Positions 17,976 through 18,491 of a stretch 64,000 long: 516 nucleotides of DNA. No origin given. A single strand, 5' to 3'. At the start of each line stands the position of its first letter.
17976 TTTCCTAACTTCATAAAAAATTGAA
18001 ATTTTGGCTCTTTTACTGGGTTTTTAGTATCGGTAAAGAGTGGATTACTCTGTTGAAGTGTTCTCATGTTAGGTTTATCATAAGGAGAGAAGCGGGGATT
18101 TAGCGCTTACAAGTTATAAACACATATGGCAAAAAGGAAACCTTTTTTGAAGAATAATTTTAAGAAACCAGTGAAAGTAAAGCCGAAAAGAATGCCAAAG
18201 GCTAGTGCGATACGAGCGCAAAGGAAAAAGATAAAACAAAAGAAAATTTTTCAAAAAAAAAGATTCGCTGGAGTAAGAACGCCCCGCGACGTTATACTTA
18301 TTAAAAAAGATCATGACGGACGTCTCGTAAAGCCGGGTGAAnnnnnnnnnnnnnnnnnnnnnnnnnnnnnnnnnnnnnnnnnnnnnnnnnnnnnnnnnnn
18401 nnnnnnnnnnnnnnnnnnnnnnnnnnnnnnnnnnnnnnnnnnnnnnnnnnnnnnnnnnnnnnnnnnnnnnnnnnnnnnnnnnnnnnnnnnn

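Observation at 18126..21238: Three GH130-like modules in a row, the first fused to a histone-like polybasic N-terminal tail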

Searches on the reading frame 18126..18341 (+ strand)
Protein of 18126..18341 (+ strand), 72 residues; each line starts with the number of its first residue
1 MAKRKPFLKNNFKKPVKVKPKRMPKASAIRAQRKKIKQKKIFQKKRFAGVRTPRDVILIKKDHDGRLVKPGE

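Call 54: search_protein_families(library=pfam, proteins=[window:18126-18341:+], max_evalue=1)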
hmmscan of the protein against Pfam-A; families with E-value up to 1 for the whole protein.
seq(72 aa): 1 family
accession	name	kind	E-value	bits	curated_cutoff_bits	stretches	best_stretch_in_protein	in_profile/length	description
PF14365.11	Neprosin_AP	-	0.029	15.3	39.2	1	5-63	23-78/120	Neprosin activation peptide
